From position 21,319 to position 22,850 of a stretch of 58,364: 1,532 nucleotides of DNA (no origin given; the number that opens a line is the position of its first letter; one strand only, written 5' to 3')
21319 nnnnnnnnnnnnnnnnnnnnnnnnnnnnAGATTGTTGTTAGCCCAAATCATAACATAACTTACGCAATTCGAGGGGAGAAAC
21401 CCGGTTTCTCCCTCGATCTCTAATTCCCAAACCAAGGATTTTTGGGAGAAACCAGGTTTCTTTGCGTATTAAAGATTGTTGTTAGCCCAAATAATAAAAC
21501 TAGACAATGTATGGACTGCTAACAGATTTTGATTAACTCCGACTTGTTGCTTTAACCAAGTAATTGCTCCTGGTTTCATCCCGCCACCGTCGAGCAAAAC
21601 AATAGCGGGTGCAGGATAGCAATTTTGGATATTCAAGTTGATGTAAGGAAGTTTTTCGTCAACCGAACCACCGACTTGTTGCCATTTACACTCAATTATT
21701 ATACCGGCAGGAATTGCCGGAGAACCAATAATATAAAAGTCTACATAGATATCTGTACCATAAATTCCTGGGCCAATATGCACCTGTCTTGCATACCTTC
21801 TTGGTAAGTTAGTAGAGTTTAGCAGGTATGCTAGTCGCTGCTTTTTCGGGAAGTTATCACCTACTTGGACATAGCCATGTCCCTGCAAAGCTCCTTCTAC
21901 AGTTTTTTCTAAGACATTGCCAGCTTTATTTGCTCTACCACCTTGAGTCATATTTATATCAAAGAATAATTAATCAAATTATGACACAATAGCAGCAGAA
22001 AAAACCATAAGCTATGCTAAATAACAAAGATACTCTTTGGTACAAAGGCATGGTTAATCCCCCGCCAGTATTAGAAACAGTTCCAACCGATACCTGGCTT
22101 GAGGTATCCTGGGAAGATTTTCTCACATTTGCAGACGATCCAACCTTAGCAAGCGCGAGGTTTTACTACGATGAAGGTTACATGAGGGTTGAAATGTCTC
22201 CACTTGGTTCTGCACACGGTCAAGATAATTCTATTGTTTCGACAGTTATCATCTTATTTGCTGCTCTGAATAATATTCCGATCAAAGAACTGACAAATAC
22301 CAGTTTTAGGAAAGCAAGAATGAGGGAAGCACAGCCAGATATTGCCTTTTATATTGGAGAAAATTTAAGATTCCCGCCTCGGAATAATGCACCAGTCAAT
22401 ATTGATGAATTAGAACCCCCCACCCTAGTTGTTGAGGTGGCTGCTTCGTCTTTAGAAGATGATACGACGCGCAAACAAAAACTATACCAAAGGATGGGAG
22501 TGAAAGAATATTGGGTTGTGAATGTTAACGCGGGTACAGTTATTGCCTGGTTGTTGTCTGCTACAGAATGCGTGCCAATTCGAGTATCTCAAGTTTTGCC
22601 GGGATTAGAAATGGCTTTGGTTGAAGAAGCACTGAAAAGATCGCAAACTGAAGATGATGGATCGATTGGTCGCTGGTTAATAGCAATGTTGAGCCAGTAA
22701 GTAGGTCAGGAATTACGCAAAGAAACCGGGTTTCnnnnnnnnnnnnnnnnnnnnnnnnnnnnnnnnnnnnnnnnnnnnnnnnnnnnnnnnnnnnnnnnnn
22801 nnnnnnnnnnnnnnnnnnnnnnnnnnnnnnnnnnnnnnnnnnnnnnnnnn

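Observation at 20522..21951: Dam-like methyltransferase convergent with a small PD-ExK-like ORF: possible type II restriction-modification pair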

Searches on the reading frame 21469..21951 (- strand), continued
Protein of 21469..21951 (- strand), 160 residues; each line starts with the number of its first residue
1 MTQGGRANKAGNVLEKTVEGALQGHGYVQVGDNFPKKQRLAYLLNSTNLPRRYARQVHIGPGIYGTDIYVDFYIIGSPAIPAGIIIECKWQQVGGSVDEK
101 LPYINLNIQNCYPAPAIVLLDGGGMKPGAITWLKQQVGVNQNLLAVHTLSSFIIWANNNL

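Call 87: search_protein_families(library=pfam, alignment_id=A4, max_evalue=0.0001)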
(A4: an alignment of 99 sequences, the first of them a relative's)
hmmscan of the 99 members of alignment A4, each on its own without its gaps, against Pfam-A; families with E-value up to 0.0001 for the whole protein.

A. member 1, L185:314-1453:+ (380 aa): 1 family
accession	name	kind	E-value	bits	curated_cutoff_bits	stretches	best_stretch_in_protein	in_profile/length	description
PF05869.16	Dam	-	8.9e-17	61.7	28.1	1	211-343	7-136/169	DNA N-6-adenine-methyltransferase (Dam)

B. families by the number of members that match (of 99 scanned): 36 families (the first 25 are shown)
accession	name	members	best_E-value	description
PF02086.21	MethyltransfD12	16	4.5e-65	D12 class N6 adenine-specific DNA methyltransferase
PF05869.16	Dam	14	4e-18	DNA N-6-adenine-methyltransferase (Dam)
PF00476.26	DNA_pol_A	5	2.8e-83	DNA polymerase family A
PF01612.26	DNA_pol_A_exo1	3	5.9e-20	3'-5' exonuclease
PF13482.12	RNase_H_2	3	1.8e-08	RNase_H superfamily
PF03167.25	UDG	3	2.5e-08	Uracil DNA glycosylase superfamily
PF02511.20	Thy1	2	5.8e-45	Thymidylate synthase complementing protein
PF13392.12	HNH_3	2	4.1e-10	HNH endonuclease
PF09250.16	Prim-Pol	2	2.2e-09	Bifunctional DNA primase/polymerase, N-terminal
PF02195.25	ParB_N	2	9.1e-09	ParB N-terminal domain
PF20441.4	TerL_nuclease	1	5e-41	Terminase large subunit, endonuclease domain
PF13481.12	AAA_25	1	3.4e-32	AAA domain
PF03354.21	TerL_ATPase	1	3e-27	Terminase large subunit, ATPase domain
PF13614.12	AAA_31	1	3.5e-26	AAA domain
PF05063.20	MT-A70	1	6e-25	MT-A70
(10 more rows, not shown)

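Call 91: fold_search(model_id=the predicted structure, library=pdb)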
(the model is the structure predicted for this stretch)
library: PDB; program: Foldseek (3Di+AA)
matches with E <= 10: 312; with E <= 0.001: 0
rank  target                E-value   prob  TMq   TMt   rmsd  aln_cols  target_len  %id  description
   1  9f9l_C                4.6e-03  0.84  0.33  0.30   9.7       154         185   13  Crystal structure of MUS81-EME1 bound by compound 16. (released 2024-07-03)
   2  9f9l_A                1.4e-02  0.63  0.34  0.29   9.2       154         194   14  Crystal structure of MUS81-EME1 bound by compound 16. (released 2024-07-03)
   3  9f9k_C                3.1e-02  0.41  0.31  0.28   9.5       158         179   13  Crystal structure of MUS81-EME1 bound by compound 15. (released 2024-07-03)
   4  9f9m_C                3.1e-02  0.35  0.30  0.27   9.5       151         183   14  Crystal structure of MUS81-EME1 bound by compound 21. (released 2024-06-19)
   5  9f99_A                3.9e-02  0.47  0.33  0.30   9.5       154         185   14  Crystal structure of MUS81-EME1 bound by compound 10. (released 2024-06-19)
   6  9f9k_A                3.9e-02  0.44  0.33  0.30   9.5       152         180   13  Crystal structure of MUS81-EME1 bound by compound 15. (released 2024-07-03)
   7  9f99_C                4.2e-02  0.35  0.30  0.27   9.7       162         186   13  Crystal structure of MUS81-EME1 bound by compound 10. (released 2024-06-19)
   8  9f99_E                8.9e-02  0.35  0.33  0.30   9.2       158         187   13  Crystal structure of MUS81-EME1 bound by compound 10. (released 2024-06-19)
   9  9ibq_A                9.5e-02  0.66  0.39  0.24   8.9       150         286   15  Structure of BstEII with DNA substrate (released 2026-03-04)
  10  2ziw_A                1.1e-01  0.21  0.26  0.18  11.7       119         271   13  Crystal structure of the Mus81-Eme1 complex (released 2008-04-29)
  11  2vld_B                1.8e-01  0.28  0.29  0.22  10.2       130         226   15  crystal structure of a repair endonuclease from Pyrococcus abyssi (released 2009-05-19)
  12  2vld_A                1.8e-01  0.28  0.29  0.22  10.5       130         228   15  crystal structure of a repair endonuclease from Pyrococcus abyssi (released 2009-05-19)
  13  1fok_A                3.8e-01  0.18  0.30  0.12   6.2       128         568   20  STRUCTURE OF RESTRICTION ENDONUCLEASE FOKI BOUND TO DNA (released 1997-12-03)
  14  4f0p_B                4.3e-01  0.10  0.26  0.13  11.5       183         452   11  MspJI Restriction Endonuclease - P31 Form (released 2012-08-08)
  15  9hjo_A                4.6e-01  0.16  0.31  0.26   8.2       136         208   12  FANCM-FAAP24-dsDNA complex (released 2025-06-11)
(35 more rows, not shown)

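Call 95: list_cluster_members(proteins=[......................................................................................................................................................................, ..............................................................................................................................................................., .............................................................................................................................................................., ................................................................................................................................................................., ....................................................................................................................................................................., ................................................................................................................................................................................, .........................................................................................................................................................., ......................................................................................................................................, P0125, P0135])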
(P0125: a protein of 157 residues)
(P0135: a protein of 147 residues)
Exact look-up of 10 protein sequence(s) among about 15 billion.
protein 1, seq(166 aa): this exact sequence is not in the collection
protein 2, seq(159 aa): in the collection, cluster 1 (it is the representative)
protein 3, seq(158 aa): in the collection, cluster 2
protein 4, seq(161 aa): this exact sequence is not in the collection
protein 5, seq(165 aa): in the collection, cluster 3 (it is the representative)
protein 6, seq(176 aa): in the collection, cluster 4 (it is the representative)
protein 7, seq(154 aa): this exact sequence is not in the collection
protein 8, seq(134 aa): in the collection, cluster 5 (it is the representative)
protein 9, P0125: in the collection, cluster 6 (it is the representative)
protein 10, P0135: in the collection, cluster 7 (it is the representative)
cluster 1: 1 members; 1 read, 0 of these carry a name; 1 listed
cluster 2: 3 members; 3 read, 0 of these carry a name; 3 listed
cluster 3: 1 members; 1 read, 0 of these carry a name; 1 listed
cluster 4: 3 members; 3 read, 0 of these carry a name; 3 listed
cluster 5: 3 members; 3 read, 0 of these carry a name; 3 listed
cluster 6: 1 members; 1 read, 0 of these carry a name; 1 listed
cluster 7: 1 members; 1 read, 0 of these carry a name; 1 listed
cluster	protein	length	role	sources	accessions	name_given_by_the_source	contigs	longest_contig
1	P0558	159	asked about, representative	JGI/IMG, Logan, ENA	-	-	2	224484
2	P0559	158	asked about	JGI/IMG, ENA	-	-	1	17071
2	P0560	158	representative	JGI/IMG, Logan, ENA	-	-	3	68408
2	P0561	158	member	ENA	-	-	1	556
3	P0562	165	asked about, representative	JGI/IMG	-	-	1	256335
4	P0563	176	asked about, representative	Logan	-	-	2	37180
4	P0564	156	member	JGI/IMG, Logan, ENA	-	-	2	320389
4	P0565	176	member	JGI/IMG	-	-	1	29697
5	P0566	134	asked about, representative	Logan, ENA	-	-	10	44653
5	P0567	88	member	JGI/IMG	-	-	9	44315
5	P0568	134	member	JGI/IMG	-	-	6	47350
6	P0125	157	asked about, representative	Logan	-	-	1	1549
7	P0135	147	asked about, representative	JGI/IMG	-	-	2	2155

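Call 97: search_protein_families(library=pfam, proteins=[L224:2043-2849:+, L224:3366-3980:+, L218:2006-2812:+, L213:2183-3001:+, L213:3817-4224:+, L242:2155-2952:+, L239:1996-2802:+, L228:2015-2986:+, L245:2141-2971:+, L250:1934-2731:+], max_evalue=0.001)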
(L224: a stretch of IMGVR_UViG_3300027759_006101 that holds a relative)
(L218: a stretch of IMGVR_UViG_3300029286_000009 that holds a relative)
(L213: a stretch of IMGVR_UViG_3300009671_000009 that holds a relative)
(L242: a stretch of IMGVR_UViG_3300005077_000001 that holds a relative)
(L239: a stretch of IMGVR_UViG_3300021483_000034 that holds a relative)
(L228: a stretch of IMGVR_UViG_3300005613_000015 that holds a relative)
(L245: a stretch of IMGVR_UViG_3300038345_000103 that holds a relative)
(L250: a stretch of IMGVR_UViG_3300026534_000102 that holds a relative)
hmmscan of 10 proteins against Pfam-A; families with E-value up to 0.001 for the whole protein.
L224:2043-2849:+ (269 aa): 1 family
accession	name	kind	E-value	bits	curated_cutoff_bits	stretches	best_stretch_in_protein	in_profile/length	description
PF02086.21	MethyltransfD12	-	7e-62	209.9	22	1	7-249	1-253/253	D12 class N6 adenine-specific DNA methyltransferase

L224:3366-3980:+ (205 aa): 2 families
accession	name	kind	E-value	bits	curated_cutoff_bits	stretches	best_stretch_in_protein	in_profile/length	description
PF10544.15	T5orf172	-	8.4e-20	71.6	20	1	6-93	1-98/101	T5orf172 domain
PF13455.12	MUG113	-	5.1e-18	65.9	22.3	1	20-93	1-71/73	Meiotically up-regulated gene 113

L218:2006-2812:+ (269 aa): 1 family
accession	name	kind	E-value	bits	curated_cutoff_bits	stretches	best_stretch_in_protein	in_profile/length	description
PF02086.21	MethyltransfD12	-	2.2e-58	198.4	22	1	10-243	1-246/253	D12 class N6 adenine-specific DNA methyltransferase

L213:2183-3001:+ (273 aa): 1 family
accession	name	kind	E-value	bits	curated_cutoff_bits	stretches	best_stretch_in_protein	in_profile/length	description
PF02086.21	MethyltransfD12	-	4.5e-65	220.3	22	1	7-242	1-245/253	D12 class N6 adenine-specific DNA methyltransferase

L213:3817-4224:+ (136 aa): 0 families

L242:2155-2952:+ (266 aa): 1 family
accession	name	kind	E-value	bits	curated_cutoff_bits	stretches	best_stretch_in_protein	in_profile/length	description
PF02086.21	MethyltransfD12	-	9e-61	206.2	22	1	7-247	1-253/253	D12 class N6 adenine-specific DNA methyltransferase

L239:1996-2802:+ (269 aa): 1 family
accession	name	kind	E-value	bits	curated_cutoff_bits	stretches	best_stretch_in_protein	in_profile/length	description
PF02086.21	MethyltransfD12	-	4.2e-55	187.6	22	1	13-228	1-230/253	D12 class N6 adenine-specific DNA methyltransferase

L228:2015-2986:+ (324 aa): 3 families
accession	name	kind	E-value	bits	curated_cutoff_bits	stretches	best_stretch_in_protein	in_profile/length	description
PF01612.26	DNA_pol_A_exo1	-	5.9e-20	72.2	23.6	1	191-317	9-128/173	3'-5' exonuclease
PF03167.25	UDG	-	2.5e-08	34.5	24.3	1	48-154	33-125/141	Uracil DNA glycosylase superfamily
PF13482.12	RNase_H_2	-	1.9e-07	31.6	22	1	207-319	3-99/165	RNase_H superfamily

L245:2141-2971:+ (277 aa): 1 family
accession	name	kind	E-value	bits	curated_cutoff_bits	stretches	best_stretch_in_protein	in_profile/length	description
PF02086.21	MethyltransfD12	-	1.4e-52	179.4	22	1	10-260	1-253/253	D12 class N6 adenine-specific DNA methyltransferase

L250:1934-2731:+ (266 aa): 1 family
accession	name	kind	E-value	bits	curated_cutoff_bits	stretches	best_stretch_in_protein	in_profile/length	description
PF02086.21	MethyltransfD12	-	5.9e-55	187.2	22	1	8-235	1-241/253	D12 class N6 adenine-specific DNA methyltransferase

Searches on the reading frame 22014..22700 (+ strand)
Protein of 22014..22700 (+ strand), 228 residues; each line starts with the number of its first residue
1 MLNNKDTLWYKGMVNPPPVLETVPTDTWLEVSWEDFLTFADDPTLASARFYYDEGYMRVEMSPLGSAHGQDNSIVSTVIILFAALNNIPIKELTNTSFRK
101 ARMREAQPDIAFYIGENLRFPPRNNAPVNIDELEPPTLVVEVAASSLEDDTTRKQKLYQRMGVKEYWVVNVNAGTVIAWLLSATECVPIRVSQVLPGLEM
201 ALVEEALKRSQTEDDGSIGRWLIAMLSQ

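Call 3: search_protein_families(library=pfam, proteins=[window:22014-22700:+], max_evalue=1)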
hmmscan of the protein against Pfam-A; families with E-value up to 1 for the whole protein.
window:22014-22700:+ (228 aa): 1 family
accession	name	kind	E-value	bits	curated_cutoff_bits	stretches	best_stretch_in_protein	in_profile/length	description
PF05685.18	Uma2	-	6.9e-23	81.4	27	1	33-207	1-164/172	Putative restriction endonuclease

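Call 4: search_protein_families(library=ncbifam, proteins=[window:22014-22700:+], max_evalue=1)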
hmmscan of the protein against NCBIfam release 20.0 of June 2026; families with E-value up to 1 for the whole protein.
window:22014-22700:+ (228 aa): 0 families

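Call 5: search_protein_families(library=padloc, proteins=[window:22014-22700:+], max_evalue=1)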
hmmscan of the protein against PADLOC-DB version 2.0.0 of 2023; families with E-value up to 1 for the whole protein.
window:22014-22700:+ (228 aa): 5 families
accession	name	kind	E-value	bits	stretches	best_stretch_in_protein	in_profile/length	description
PDLC04943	PDC-S17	-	1.7e-16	58.2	1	30-212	22-184/199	-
PDLC04832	PDC-S03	-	1.8e-11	42.2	1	136-184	106-155/188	-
PDLC04833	PDC-S03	-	1.9e-11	41.9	1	61-181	47-171/207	-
PDLC04835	PDC-S03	-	5.5e-11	40.4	1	59-173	33-148/207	-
PDLC04834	PDC-S03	-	8.9e-08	30.1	1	133-174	101-143/184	-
